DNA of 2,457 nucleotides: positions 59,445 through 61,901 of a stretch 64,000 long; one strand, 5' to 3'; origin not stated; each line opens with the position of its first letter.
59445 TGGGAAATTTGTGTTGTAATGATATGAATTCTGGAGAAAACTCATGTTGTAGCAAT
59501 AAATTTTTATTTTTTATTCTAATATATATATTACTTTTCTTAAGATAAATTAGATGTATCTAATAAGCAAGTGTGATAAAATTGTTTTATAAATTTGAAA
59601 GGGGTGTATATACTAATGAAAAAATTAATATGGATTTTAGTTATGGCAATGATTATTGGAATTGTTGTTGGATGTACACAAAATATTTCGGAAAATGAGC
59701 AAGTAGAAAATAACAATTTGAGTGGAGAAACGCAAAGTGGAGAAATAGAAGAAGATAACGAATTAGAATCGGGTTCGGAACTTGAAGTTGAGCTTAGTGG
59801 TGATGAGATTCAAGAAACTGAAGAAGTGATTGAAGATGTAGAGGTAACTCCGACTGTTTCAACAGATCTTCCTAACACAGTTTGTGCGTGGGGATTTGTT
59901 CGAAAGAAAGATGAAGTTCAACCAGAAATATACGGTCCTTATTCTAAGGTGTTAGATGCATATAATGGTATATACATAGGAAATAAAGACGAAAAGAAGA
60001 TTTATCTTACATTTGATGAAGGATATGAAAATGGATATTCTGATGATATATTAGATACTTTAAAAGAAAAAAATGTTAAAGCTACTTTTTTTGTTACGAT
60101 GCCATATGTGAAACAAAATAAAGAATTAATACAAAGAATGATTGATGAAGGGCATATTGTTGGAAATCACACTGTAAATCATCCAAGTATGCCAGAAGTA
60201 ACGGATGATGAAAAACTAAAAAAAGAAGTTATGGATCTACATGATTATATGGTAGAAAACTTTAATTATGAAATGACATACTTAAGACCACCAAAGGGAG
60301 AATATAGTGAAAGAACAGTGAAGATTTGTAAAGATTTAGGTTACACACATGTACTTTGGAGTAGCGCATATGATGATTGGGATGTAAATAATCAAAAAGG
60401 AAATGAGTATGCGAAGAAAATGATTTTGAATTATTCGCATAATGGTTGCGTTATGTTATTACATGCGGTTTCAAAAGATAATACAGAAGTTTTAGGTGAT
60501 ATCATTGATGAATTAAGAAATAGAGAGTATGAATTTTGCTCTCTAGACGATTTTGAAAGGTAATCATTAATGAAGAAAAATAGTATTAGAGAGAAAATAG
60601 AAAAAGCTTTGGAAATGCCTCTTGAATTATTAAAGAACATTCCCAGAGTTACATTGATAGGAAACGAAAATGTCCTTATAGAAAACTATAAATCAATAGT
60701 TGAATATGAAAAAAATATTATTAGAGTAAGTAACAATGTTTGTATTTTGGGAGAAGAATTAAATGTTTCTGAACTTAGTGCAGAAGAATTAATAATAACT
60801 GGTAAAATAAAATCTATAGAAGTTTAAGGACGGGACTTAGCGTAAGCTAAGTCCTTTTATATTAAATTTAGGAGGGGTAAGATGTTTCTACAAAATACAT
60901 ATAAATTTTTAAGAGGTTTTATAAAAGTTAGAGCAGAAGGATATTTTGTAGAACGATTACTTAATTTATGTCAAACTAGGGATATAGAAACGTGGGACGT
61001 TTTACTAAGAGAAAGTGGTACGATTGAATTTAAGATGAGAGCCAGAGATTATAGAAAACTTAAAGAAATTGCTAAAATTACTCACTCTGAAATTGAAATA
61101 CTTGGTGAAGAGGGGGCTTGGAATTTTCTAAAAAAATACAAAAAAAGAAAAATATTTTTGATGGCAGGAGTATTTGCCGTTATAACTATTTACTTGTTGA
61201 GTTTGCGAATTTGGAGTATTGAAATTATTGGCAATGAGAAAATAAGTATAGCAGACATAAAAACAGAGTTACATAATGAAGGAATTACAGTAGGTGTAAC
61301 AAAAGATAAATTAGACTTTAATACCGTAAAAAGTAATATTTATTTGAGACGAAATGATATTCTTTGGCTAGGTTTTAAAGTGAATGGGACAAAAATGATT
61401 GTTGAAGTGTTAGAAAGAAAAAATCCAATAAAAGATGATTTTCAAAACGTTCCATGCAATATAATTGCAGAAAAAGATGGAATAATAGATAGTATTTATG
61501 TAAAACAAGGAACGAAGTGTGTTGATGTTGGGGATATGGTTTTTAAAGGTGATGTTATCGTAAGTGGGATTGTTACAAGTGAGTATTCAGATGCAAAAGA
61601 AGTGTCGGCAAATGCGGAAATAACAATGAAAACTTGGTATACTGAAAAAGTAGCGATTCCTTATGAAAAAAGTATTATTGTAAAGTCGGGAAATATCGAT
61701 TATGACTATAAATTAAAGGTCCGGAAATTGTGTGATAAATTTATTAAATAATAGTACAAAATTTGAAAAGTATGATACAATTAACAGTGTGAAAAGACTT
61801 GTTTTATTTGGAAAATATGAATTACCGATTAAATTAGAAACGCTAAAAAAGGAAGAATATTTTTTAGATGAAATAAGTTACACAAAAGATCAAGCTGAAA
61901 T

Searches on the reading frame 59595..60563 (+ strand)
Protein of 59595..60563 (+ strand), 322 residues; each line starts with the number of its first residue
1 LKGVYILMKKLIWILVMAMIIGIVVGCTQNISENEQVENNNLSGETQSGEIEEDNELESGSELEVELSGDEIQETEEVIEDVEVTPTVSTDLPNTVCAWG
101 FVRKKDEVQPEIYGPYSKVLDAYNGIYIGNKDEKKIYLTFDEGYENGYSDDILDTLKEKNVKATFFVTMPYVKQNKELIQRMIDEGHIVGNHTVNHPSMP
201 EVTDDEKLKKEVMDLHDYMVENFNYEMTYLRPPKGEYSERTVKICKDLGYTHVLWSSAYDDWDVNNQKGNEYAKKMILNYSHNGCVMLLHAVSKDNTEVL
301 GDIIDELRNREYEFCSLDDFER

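Call 20: search_protein_families(library=pfam, proteins=[window:59595-60563:+], max_evalue=0.001)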
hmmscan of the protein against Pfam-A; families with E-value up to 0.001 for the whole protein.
window:59595-60563:+ (322 aa): 2 families
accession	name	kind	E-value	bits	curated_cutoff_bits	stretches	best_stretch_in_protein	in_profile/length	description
PF01522.26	Polysacc_deac_1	-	6.9e-36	123.4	23.1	1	130-252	3-123/124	Polysaccharide deacetylase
PF03065.20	Glyco_hydro_57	-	7.2e-05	22.7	21.2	1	192-254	108-170/291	Glycosyl hydrolase family 57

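Call 57: find_homologous_proteins(query=window:59616-60560:+, max_evalue=1e-20)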
Query window:59616-60560:+ (315 aa): 7992 proteins with E <= 1e-20 among 8000 candidates; the best 120 are listed.
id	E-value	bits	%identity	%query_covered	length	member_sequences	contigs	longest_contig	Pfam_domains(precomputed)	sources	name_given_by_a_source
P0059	5.2e-202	688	100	97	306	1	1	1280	PF01522.27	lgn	-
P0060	1.3e-177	608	85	100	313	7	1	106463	PF01522.27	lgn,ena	-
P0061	5.6e-157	540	79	100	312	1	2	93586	PF01522.27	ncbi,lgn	-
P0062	1.2e-156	539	78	100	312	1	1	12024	PF01522.27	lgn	-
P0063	3.2e-155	534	78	100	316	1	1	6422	PF01522.27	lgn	-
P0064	5.4e-155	533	77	100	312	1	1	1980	PF01522.27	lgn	-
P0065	6.7e-155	533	77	100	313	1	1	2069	PF01522.27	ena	-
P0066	9.3e-154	529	77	100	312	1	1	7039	PF01522.27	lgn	-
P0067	1.9e-153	528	76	100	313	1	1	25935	PF01522.27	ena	-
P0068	3.8e-153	527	77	100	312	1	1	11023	PF01522.27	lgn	-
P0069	4.8e-153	527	76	100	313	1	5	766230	PF01522.27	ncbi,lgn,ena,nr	ncbi:MAG: polysaccharide deacetylase family protein [Clostridia bacterium]|nr:polysaccharide deacety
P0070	1.7e-152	525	77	100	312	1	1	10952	PF01522.27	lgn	-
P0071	1.9e-152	525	77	100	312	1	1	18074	PF01522.27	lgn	-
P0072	9.7e-151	519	73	100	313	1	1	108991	PF01522.27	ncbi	-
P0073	1.4e-150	519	75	100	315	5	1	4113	PF01522.27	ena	-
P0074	5.4e-137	474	67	100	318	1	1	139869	PF01522.27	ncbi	-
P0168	3.9e-116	406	62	99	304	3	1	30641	PF01522.27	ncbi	-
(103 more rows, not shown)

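Call 61: find_encoding_contigs(protein=P0074, flank=10000, max_places=1)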
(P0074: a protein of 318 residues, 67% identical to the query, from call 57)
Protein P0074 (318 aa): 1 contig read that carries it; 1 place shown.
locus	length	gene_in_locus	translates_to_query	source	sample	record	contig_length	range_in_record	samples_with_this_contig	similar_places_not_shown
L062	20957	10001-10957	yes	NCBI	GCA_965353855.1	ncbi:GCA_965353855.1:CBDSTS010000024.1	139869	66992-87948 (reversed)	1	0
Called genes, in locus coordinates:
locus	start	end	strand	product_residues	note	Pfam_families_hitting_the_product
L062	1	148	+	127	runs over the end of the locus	PF06686:SpoIIIAC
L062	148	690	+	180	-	PF09546:Spore_III_AE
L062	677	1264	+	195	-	PF09546:Spore_III_AE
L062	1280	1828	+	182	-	PF09581:Spore_III_AF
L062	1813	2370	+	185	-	-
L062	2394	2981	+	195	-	PF12685:SpoIIIAH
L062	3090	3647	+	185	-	PF08207:EFP_N, PF01132:EFP, PF09285:Elong-fact-P_C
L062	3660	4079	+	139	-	PF26082:zf-C2H2_AcuF (faint)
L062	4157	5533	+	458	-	PF00919:UPF0004, PF04055:Radical_SAM, PF01938:TRAM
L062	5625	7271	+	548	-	PF00485:PRK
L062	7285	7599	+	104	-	PF12647:RNHCP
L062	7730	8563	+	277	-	PF27120:YybI_C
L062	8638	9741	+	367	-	PF12224:Amidoligase_2 (faint)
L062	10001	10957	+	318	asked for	PF01522:Polysacc_deac_1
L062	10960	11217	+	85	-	PF07873:YabP (weak)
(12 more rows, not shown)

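Call 62: find_encoding_contigs(protein=P0168, flank=10000, max_places=1)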
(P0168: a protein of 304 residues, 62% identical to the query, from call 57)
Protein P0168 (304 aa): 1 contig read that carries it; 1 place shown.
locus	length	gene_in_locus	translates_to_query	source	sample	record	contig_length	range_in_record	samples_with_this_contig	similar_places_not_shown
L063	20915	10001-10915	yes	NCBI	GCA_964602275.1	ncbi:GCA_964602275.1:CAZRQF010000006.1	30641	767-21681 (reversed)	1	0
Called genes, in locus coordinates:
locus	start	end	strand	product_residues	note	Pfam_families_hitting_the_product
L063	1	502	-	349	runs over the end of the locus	PF03845:Spore_permease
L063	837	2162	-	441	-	PF03323:GerA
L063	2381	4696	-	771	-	PF01136:Peptidase_U32, PF12392:DUF3656, PF01136:Peptidase_U32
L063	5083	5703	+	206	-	PF04647:AgrB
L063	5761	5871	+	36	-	-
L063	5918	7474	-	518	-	PF14689:SPOB_a (weak), PF02518:HATPase_c (weak), PF14501:HATPase_c_5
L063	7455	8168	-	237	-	PF00072:Response_reg, PF04397:LytTR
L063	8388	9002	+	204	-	-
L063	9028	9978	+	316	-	PF01933:CofD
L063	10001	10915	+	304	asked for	PF01522:Polysacc_deac_1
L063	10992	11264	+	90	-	PF07873:YabP (weak)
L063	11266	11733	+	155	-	PF06898:YqfD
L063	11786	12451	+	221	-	PF06898:YqfD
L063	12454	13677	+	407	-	-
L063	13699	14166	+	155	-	PF02130:YbeY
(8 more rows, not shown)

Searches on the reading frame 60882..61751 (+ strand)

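Call 20: search_protein_families(library=pfam, proteins=[window:60882-61751:+], max_evalue=0.001)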
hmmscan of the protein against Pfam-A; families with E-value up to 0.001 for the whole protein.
window:60882-61751:+ (289 aa): 1 family
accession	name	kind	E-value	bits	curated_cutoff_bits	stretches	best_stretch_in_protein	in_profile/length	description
PF06898.16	YqfD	-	1.2e-80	271.7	25.2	1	8-282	1-275/379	Putative stage IV sporulation protein YqfD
